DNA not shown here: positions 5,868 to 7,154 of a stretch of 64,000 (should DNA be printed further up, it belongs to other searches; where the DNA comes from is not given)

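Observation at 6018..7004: Plant-type GDP-mannose 3,5-epimerase homolog in a bacterial glycan locus (implies GDP-L-galactose or GDP-L-gulose as a glycan precursor)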

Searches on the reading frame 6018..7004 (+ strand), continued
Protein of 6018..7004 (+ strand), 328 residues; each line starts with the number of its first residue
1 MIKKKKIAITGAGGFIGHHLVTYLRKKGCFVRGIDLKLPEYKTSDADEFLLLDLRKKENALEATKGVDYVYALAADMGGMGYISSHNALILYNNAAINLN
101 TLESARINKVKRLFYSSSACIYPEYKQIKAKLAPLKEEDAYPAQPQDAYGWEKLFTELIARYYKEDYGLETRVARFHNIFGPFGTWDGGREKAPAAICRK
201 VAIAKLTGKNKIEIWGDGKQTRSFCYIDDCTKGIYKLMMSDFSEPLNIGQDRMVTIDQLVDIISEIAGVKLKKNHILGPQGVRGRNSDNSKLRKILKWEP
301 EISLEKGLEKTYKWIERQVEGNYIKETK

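Call 10: find_homologous_proteins(query=window:6018-7001:+, max_evalue=1e-30)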
Query window:6018-7001:+ (328 aa): 8000 proteins with E <= 1e-30 among 8000 candidates; the best 120 are listed.
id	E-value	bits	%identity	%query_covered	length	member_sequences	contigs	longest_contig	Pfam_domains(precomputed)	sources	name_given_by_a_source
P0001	5.5e-210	714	95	100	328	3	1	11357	PF16363.12,PF01073.26,PF07993.19,PF13460.13,PF01370.28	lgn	-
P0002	5.5e-183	626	83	96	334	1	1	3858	PF16363.12,PF01073.26,PF07993.19,PF13460.13,PF01370.28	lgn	-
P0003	1.0e-182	625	82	98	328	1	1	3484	PF16363.12,PF01073.26,PF07993.19,PF13460.13,PF01370.28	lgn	-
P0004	2.5e-182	624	83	98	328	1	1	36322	PF16363.12,PF01073.26,PF13460.13,PF01370.28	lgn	-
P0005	6.1e-182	622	83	97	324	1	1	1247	PF16363.12,PF01073.26,PF07993.19,PF13460.13,PF01370.28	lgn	-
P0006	6.2e-182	622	81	100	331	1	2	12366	PF16363.12,PF05368.20,PF01073.26,PF07993.19,PF13460.13,PF01370.28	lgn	-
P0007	1.6e-181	621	82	98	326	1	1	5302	PF16363.12,PF01073.26,PF07993.19,PF13460.13,PF01370.28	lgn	-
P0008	2.5e-181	620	83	98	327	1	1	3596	PF16363.12,PF01073.26,PF13460.13,PF01370.28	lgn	-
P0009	3.5e-181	620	81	100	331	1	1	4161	PF16363.12,PF05368.20,PF01073.26,PF13460.13,PF01370.28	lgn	-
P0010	4.9e-181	619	80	100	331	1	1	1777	PF16363.12,PF05368.20,PF01073.26,PF13460.13,PF01370.28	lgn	-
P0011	9.6e-181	618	81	99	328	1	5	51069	PF16363.12,PF01073.26,PF13460.13,PF01370.28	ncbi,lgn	-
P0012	1.3e-180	618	82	97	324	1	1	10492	PF16363.12,PF01073.26,PF01370.28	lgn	-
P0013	1.9e-180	617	81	99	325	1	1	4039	PF16363.12,PF05368.20,PF01073.26,PF13460.13,PF01370.28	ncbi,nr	ncbi:MAG: NAD-dependent epimerase/dehydratase family protein [Candidatus Daviesbacteria bacterium]|n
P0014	4.7e-180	616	78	99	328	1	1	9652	PF16363.12,PF01073.26,PF07993.19,PF13460.13,PF01370.28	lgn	-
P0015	1.0e-179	615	82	97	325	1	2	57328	PF16363.12,PF05368.20,PF01073.26,PF07993.19,PF13460.13,PF01370.28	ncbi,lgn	-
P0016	1.4e-179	614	81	98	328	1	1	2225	PF16363.12,PF01073.26,PF13460.13,PF01370.28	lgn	-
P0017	1.9e-179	614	82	97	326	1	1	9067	PF16363.12,PF01073.26,PF13460.13,PF01370.28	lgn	-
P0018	1.2e-178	611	80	98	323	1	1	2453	PF16363.12,PF01073.26,PF01370.28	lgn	-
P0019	2.6e-178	610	81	97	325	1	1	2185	PF16363.12,PF01073.26,PF07993.19,PF13460.13,PF01370.28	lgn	-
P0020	3.2e-178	610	80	97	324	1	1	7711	PF16363.12,PF01073.26,PF01370.28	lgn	-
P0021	7.0e-178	609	80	98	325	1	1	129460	PF16363.12,PF05368.20,PF01073.26,PF07993.19,PF13460.13,PF01370.28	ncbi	-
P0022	1.4e-177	608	81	97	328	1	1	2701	PF16363.12,PF01073.26,PF01370.28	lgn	-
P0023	1.5e-177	608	80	98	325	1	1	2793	PF16363.12,PF01073.26,PF07993.19,PF13460.13,PF01370.28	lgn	-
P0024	1.6e-177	608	80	97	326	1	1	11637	PF16363.12,PF01073.26,PF07993.19,PF13460.13,PF01370.28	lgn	-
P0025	1.7e-177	608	81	98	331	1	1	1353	PF16363.12,PF05368.20,PF01073.26,PF07993.19,PF13460.13,PF01370.28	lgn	-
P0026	4.0e-177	606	80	97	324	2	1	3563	PF16363.12,PF01073.26,PF01370.28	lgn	-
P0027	7.4e-177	606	80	98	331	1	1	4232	PF16363.12,PF05368.20,PF01073.26,PF07993.19,PF13460.13,PF01370.28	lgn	-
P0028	8.4e-177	605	80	98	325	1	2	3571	PF16363.12,PF01073.26,PF13460.13,PF01370.28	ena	-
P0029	8.6e-177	605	79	98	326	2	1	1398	PF16363.12,PF01073.26,PF07993.19,PF13460.13,PF01370.28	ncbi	-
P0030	1.5e-176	605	79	97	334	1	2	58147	PF16363.12,PF01073.26,PF07993.19,PF13460.13,PF01370.28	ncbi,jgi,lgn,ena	-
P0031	1.9e-176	604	78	98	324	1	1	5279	PF16363.12,PF01073.26,PF07993.19,PF13460.13,PF01370.28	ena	-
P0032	2.7e-176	604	80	98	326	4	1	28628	PF16363.12,PF01073.26,PF13460.13,PF01370.28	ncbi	-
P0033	3.5e-176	603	79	98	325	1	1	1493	PF16363.12,PF01073.26,PF01370.28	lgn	-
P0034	4.0e-176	603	79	98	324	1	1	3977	PF16363.12,PF01073.26,PF01370.28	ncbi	-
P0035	4.2e-176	603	79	97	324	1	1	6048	PF16363.12,PF01073.26,PF01370.28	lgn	-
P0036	4.2e-176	603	79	97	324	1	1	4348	PF16363.12,PF01073.26,PF01370.28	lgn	-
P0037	4.4e-176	603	79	98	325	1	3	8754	PF16363.12,PF01073.26,PF07993.19,PF13460.13,PF01370.28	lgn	-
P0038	5.3e-176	603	80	98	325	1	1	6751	PF16363.12,PF01073.26,PF07993.19,PF13460.13,PF01370.28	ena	-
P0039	5.8e-176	603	79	98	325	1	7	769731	PF16363.12,PF05368.20,PF01073.26,PF07993.19,PF13460.13,PF01370.28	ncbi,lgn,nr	ncbi:NAD-dependent epimerase/dehydratase family protein [Candidatus Daviesbacteria bacterium]|nr:NAD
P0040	1.4e-175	601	81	96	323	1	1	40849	PF16363.12,PF01073.26,PF01370.28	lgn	-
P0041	2.3e-175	601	78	98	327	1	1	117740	PF16363.12,PF01073.26,PF07993.19,PF13460.13,PF01370.28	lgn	-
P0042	2.3e-175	601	79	97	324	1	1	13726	PF16363.12,PF01073.26,PF07993.19,PF13460.13,PF01370.28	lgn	-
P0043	3.5e-175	600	79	97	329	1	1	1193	PF16363.12,PF05368.20,PF01073.26,PF07993.19,PF13460.13,PF01370.28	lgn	-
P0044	4.9e-175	600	79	99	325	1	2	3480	PF16363.12,PF05368.20,PF01073.26,PF07993.19,PF13460.13,PF01370.28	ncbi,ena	-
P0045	5.0e-175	600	77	99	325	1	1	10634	PF16363.12,PF01073.26,PF07993.19,PF01370.28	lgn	-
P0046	7.3e-175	599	78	97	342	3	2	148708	PF16363.12,PF01073.26,PF01370.28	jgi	-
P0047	7.4e-175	599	76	99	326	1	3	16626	PF16363.12,PF02719.22,PF05368.20,PF01073.26,PF07993.19,PF13460.13,PF01370.28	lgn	-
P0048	7.9e-175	599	80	97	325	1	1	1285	PF16363.12,PF01073.26,PF01370.28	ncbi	-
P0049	9.2e-175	599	80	98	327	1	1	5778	PF16363.12,PF05368.20,PF01073.26,PF13460.13,PF01370.28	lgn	-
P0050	9.7e-175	599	79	97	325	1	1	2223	PF16363.12,PF05368.20,PF01073.26,PF07993.19,PF13460.13,PF01370.28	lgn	-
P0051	1.2e-174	598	80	97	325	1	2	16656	PF16363.12,PF01073.26,PF07993.19,PF13460.13,PF01370.28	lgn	-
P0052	1.3e-174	598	80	97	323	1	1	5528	PF16363.12,PF01073.26,PF13460.13,PF01370.28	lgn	-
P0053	2.6e-174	597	79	97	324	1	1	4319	PF16363.12,PF01073.26,PF01370.28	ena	-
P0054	1.4e-173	595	78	97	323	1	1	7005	PF16363.12,PF01073.26,PF13460.13,PF01370.28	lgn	-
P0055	2.4e-173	594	80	97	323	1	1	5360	PF16363.12,PF05368.20,PF01073.26,PF07993.19,PF13460.13,PF01370.28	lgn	-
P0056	3.7e-173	593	76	98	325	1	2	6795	PF16363.12,PF01073.26,PF07993.19,PF01370.28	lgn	-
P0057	1.1e-172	592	78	97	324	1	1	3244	PF16363.12,PF01073.26,PF07993.19,PF13460.13,PF01370.28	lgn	-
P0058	1.5e-172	591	77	98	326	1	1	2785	PF16363.12,PF01073.26,PF07993.19,PF13460.13,PF01370.28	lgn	-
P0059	1.6e-172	591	78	97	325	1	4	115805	PF16363.12,PF01073.26,PF13460.13,PF01370.28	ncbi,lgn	-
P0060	2.3e-172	591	78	98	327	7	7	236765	PF16363.12,PF01073.26,PF07993.19,PF01370.28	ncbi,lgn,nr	ncbi:NAD-dependent epimerase/dehydratase family protein [Candidatus Daviesbacteria bacterium]|nr:NAD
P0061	6.2e-172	589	77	98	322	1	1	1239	PF16363.12,PF01073.26,PF13460.13,PF01370.28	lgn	-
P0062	1.0e-171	589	79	97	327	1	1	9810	PF16363.12,PF01073.26,PF13460.13,PF01370.28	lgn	-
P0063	1.2e-171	588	77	98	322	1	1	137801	PF16363.12,PF02719.22,PF01073.26,PF13460.13,PF01370.28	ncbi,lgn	-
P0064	1.3e-171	588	75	99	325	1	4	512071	PF16363.12,PF02719.22,PF05368.20,PF01073.26,PF07993.19,PF13460.13,PF01370.28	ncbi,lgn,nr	ncbi:NAD-dependent epimerase/dehydratase family protein [Candidatus Daviesbacteria bacterium]|nr:NAD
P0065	1.8e-171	588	77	97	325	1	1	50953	PF16363.12,PF01073.26,PF07993.19,PF01370.28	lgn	-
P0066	2.7e-171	587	76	97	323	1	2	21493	PF16363.12,PF01073.26,PF01370.28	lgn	-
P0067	1.7e-170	585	75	98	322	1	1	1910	PF16363.12,PF01073.26,PF13460.13,PF01370.28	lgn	-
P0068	7.7e-169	579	74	99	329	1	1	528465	PF16363.12,PF05368.20,PF01073.26,PF13460.13,PF01370.28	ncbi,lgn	-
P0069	2.0e-167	575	74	97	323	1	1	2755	PF16363.12,PF01073.26,PF13460.13,PF01370.28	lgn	-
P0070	2.5e-166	571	75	97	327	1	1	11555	PF16363.12,PF02719.22,PF05368.20,PF01073.26,PF07993.19,PF13460.13,PF01370.28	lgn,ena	-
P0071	2.6e-166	571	74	98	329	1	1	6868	PF16363.12,PF05368.20,PF01073.26,PF13460.13,PF01370.28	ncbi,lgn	-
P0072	2.9e-166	571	74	97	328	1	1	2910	PF16363.12,PF05368.20,PF01073.26,PF07993.19,PF13460.13,PF01370.28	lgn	-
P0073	7.6e-166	569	74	97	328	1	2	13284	PF16363.12,PF05368.20,PF01073.26,PF07993.19,PF13460.13,PF01370.28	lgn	-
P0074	5.5e-163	560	75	97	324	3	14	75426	PF16363.12,PF05368.20,PF01073.26,PF13460.13,PF01370.28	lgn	-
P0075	8.3e-163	559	74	97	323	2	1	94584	PF16363.12,PF01073.26,PF07993.19,PF01370.28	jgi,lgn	jgi:nucleoside-diphosphate-sugar epimerase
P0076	1.6e-162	558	72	96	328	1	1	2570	PF16363.12,PF02719.22,PF01073.26,PF01370.28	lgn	-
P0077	1.7e-162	558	72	98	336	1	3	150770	PF16363.12,PF05368.20,PF01073.26,PF13460.13,PF01370.28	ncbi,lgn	-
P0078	1.9e-162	558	72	97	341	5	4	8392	PF16363.12,PF01073.26,PF07993.19,PF01370.28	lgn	-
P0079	1.2e-161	556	70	98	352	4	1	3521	PF16363.12,PF01073.26,PF07993.19,PF13460.13,PF01370.28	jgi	-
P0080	1.7e-161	555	70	97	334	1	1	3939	PF16363.12,PF02719.22,PF01073.26,PF07993.19,PF13460.13,PF01370.28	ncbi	-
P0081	6.7e-161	553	73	96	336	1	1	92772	PF16363.12,PF01073.26,PF07993.19,PF01370.28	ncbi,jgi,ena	-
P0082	1.0e-160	553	70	99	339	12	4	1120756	PF16363.12,PF01073.26,PF01370.28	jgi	jgi:nucleoside-diphosphate-sugar epimerase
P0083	1.0e-160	553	71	96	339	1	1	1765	PF16363.12,PF01073.26,PF07993.19,PF01370.28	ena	-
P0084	1.1e-160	552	73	97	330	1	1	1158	PF16363.12,PF02719.22,PF01073.26,PF07993.19,PF13460.13,PF01370.28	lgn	-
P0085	1.7e-160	552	72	97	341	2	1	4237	PF16363.12,PF02719.22,PF01073.26,PF07993.19,PF13460.13,PF01370.28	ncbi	-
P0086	1.9e-160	552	73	97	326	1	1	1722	PF16363.12,PF02719.22,PF01073.26,PF07993.19,PF13460.13,PF01370.28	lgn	-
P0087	3.5e-160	551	72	96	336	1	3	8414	PF16363.12,PF01073.26,PF07993.19,PF13460.13,PF01370.28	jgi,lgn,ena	-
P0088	3.7e-160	551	70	99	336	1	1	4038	PF16363.12,PF02719.22,PF01073.26,PF07993.19,PF01370.28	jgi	jgi:GDP-D-mannose 3', 5'-epimerase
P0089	3.7e-160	551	71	96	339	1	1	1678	PF16363.12,PF01073.26,PF07993.19,PF01370.28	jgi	-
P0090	4.1e-160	551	70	100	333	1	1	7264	PF16363.12,PF01073.26,PF01370.28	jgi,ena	-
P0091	4.4e-160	550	70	96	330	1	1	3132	PF16363.12,PF02719.22,PF01073.26,PF07993.19,PF01370.28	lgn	-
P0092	4.8e-160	550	70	98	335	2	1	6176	PF16363.12,PF01073.26,PF07993.19,PF13460.13,PF01370.28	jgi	-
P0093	5.3e-160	550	71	97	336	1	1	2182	PF16363.12,PF01073.26,PF07993.19,PF01370.28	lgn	-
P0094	5.6e-160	550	71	97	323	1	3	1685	PF16363.12,PF01073.26,PF07993.19,PF01370.28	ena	-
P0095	5.8e-160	550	71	98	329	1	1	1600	PF16363.12,PF01073.26,PF07993.19,PF13460.13,PF01370.28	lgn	-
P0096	6.7e-160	550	72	97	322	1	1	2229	PF16363.12,PF05368.20,PF01073.26,PF07993.19,PF13460.13,PF01370.28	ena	-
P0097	7.9e-160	550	70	99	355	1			PF16363.12,PF01073.26,PF07993.19,PF13460.13,PF01370.28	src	-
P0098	8.1e-160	550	72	97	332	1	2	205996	PF16363.12,PF01073.26,PF07993.19,PF13460.13,PF01370.28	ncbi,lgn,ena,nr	ncbi:MAG TPA: NAD-dependent epimerase/dehydratase family protein [Bryobacteraceae bacterium]|nr:NAD-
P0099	8.4e-160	550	72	97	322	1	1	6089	PF16363.12,PF01073.26,PF01370.28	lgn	-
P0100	1.0e-159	549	71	97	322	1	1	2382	PF16363.12,PF05368.20,PF01073.26,PF07993.19,PF13460.13,PF01370.28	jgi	jgi:nucleoside-diphosphate-sugar epimerase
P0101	1.8e-159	548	70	96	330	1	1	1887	PF16363.12,PF05368.20,PF01073.26,PF07993.19,PF13460.13,PF01370.28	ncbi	-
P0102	2.4e-159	548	71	97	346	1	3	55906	PF16363.12,PF01073.26,PF07993.19,PF01370.28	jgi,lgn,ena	jgi:nucleoside-diphosphate-sugar epimerase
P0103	2.4e-159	548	70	100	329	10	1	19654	PF16363.12,PF01073.26,PF01370.28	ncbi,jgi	jgi:nucleoside-diphosphate-sugar epimerase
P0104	2.6e-159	548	70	99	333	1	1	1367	PF16363.12,PF01073.26,PF07993.19,PF01370.28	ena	-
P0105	4.2e-159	547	71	97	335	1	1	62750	PF16363.12,PF01073.26,PF07993.19,PF01370.28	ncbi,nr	ncbi:MAG TPA: NAD-dependent epimerase/dehydratase family protein [Bryobacteraceae bacterium]|nr:NAD-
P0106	4.2e-159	547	71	97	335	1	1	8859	PF16363.12,PF01073.26,PF07993.19,PF01370.28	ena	-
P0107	4.2e-159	547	70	98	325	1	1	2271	PF16363.12,PF01073.26,PF01370.28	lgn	-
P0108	4.2e-159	547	71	98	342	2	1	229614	PF16363.12,PF01073.26,PF07993.19,PF01370.28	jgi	jgi:GDP-D-mannose 3',5'-epimerase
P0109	4.2e-159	547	71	97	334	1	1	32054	PF16363.12,PF01073.26,PF07993.19,PF01370.28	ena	-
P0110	4.2e-159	547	71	97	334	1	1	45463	PF16363.12,PF01073.26,PF07993.19,PF01370.28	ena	-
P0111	4.2e-159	547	71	97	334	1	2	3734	PF16363.12,PF01073.26,PF07993.19,PF01370.28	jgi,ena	-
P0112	4.7e-159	547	71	97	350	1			PF16363.12,PF02719.22,PF01073.26,PF07993.19,PF13460.13,PF01370.28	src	-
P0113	4.8e-159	547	71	97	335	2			PF16363.12,PF01073.26,PF07993.19,PF13460.13,PF01370.28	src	-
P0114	7.2e-159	546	72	96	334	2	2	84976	PF16363.12,PF01073.26,PF07993.19,PF01370.28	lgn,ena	-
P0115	7.6e-159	546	70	98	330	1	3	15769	PF16363.12,PF01073.26,PF13460.13,PF01370.28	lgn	-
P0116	7.9e-159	546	72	97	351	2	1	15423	PF16363.12,PF01073.26,PF07993.19,PF01370.28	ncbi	-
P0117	9.3e-159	546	71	96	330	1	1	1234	PF16363.12,PF01073.26,PF07993.19,PF13460.13,PF01370.28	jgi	-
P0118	9.5e-159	546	71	99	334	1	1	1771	PF16363.12,PF01073.26,PF07993.19,PF13460.13,PF01370.28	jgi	jgi:GDP-D-mannose 3',5'-epimerase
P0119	9.9e-159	546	72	97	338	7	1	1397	PF16363.12,PF02719.22,PF05368.20,PF01073.26,PF07993.19,PF13460.13,PF01370.28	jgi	jgi:GDP-D-mannose 3',5'-epimerase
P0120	1.0e-158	546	70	96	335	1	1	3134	PF16363.12,PF01073.26,PF07993.19,PF13460.13,PF01370.28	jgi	jgi:GDP-D-mannose 3',5'-epimerase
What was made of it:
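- JGI names proteins that are 70% identical 'GDP-D-mannose 3',5'-epimerase' (call 10).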

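Call 20: search_protein_representatives(protein=window:6018-7001:+)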
Query: 328 residues. Proteins with E-value up to 0.001 (for the whole library): 49004; up to 1e-10: 15770; up to 1e-30: 1149. The best 150 are listed.
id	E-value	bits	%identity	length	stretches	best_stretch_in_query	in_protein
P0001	1.8e-210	714.4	95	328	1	1-328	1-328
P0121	8.6e-152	521.5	69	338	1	4-321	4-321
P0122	5.1e-122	423.6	67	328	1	2-260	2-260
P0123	4.4e-116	404.1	56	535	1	5-322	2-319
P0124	1.3e-112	392.7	55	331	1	4-320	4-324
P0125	1.7e-111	389.1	57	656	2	5-183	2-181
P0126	4.4e-110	384.4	53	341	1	6-320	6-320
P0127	5.5e-109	380.8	54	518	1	6-319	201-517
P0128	5.8e-109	380.7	54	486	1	4-321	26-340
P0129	6.5e-109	380.6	54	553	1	7-320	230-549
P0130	6.1e-108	377.4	55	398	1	8-320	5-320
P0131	7.5e-107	373.8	54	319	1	3-320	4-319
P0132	9.0e-105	367.0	53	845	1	6-319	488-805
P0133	2.6e-104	365.5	63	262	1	5-257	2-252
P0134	5.7e-104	364.3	53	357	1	4-321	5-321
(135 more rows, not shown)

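Call 25: find_related_loci(query=window:6018-7001:+, collection=genome_contigs, flank=10000)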
Query window:6018-7001:+ (328 aa) in genome_contigs; peptide patterns used: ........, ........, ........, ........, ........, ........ (x = any residue, [..] = any of these).
600 stretches matched a pattern (row limit reached: there are more); 550 encode a relative of the query (tblastn E <= 1e-3); the best 80 are kept; 80 distinct loci.
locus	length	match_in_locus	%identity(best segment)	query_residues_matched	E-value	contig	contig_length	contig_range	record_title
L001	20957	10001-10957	78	1-319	3e-177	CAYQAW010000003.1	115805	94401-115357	MAG TPA_asm: uncultured Gammaproteobacteria bacterium isolate binchicken_co251_588 genome assembly, contig: NODE_257_len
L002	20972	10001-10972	77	2-325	2e-177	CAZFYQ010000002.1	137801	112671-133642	MAG TPA_asm: uncultured Gammaproteobacteria bacterium isolate SRP200132_co1_341 genome assembly, contig: NODE_108_length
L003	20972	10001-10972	75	1-324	1e-176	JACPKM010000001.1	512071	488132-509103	MAG: Candidatus Daviesbacteria bacterium isolate NC_groundwater_494_Ag_S-0.1um_37_28 S35_SO-1_scaffold_33038, whole geno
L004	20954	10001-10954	72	4-321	7e-166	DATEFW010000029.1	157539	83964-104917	MAG TPA_asm: Bryobacteraceae bacterium isolate SMAG_U8769 k141_1654353, whole genome shotgun sequence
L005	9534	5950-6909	70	1-320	2e-164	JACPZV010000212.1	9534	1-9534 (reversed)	MAG: Acidobacteria bacterium isolate NC_groundwater_899_Pr1_S-0.2um_65_15 Montesol18-Sp2_coassembly_scaffold_312391, who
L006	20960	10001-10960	71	3-322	1e-163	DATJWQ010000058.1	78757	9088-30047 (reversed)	MAG TPA_asm: Verrucomicrobiia bacterium isolate SMAG_U15103 k141_3089010, whole genome shotgun sequence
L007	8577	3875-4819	70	5-319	2e-163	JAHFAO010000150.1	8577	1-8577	MAG: Deltaproteobacteria bacterium isolate nzgw177 NODE_6356_length_8578_cov_5.968310, whole genome shotgun sequence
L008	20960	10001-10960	71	1-320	3e-163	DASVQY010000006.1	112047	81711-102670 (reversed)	MAG TPA_asm: Pyrinomonadaceae bacterium isolate SMAG_U3220 k141_682230, whole genome shotgun sequence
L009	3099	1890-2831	70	6-319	4e-171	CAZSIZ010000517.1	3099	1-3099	MAG TPA_asm: uncultured bacterium isolate SRP077602_co8_260 genome assembly, contig: NODE_43759_length_3099_cov_5.188239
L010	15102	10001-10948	71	4-319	2e-162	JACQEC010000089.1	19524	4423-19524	MAG: Chloroflexi bacterium isolate NC_groundwater_1011_Pr1_S-0.65um_62_48 Montesol18_Sp65_coassembly_scaffold_283915, wh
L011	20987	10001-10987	68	3-327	1e-162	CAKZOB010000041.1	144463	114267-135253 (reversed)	MAG TPA_asm: uncultured Anaerolineales bacterium isolate SRR5214706_bin.22_CONCOCT_v1.1_MAG genome assembly, contig: ERZ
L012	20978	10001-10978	68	1-328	3e-162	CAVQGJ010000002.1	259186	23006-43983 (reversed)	MAG: uncultured Verrucomicrobiae bacterium isolate MFD05512.bin.2.136 genome assembly, contig: contig_15792, whole genom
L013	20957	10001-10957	71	1-319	4e-162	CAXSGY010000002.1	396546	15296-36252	MAG: uncultured Pyrinomonadaceae bacterium isolate private_X4_metawrap_bin.9 genome assembly, contig: private_X4_metawra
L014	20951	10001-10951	69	6-322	3e-162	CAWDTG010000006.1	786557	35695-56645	MAG: uncultured Acidobacteriaceae bacterium isolate MFD05377.bin.1.149 genome assembly, contig: contig_51300, whole geno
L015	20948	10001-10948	70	4-319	4e-162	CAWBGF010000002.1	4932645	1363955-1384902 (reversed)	MAG: Terriglobia bacterium isolate MFD09222.bin.1.41 genome assembly, contig: contig_58393, whole genome shotgun sequenc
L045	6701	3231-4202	69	1-324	1e-160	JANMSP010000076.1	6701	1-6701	MAG: Pyrinomonadaceae bacterium isolate SOY_29_metabat_399 SOY_29_k141_1567030, whole genome shotgun sequence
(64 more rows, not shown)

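Call 26: find_encoding_contigs(protein=window:6018-7004:+, flank=10000, max_places=4)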
Protein window:6018-7004:+ (328 aa): no gene with exactly this product is on record in the collection.

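Call 27: find_encoding_contigs(protein=P0001, flank=10000, max_places=4)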
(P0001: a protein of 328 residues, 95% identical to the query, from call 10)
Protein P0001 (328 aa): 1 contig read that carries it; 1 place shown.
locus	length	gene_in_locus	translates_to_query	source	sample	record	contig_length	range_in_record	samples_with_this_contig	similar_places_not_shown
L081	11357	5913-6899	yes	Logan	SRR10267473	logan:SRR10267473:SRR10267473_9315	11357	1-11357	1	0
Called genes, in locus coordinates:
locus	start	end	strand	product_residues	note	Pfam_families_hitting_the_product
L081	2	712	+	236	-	?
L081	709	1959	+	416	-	PF01943:Polysacc_synt, PF13440:Polysacc_synt_3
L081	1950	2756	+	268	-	PF00535:Glycos_transf_2, PF13641:Glyco_tranf_2_3 (weak)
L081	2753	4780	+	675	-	-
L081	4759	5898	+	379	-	PF13439:Glyco_transf_4, PF13579:Glyco_trans_4_4 (weak), PF20706:GT4-conflict, PF00534:Glycos_transf_1, PF13692:Glyco_trans_1_4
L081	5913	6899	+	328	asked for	PF01073:3Beta_HSD, PF01370:Epimerase, PF07993:NAD_binding_4 (faint), PF13460:NAD_binding_10 (weak), PF16363:GDP_Man_Dehyd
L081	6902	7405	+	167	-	PF18915:DUF5667 (weak)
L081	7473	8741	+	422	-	PF08421:Methyltransf_13, PF13489:Methyltransf_23, PF08241:Methyltransf_11 (weak), PF08242:Methyltransf_12, PF08484:Methyltransf_14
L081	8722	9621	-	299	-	PF01370:Epimerase, PF04321:RmlD_sub_bind, PF01073:3Beta_HSD, PF16363:GDP_Man_Dehyd, PF02719:Polysacc_synt_2 (weak), PF07993:NAD_binding_4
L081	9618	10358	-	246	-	PF00535:Glycos_transf_2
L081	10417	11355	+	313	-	?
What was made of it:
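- Tried and rejected: The 95% relative P0001 was used instead (call 27).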
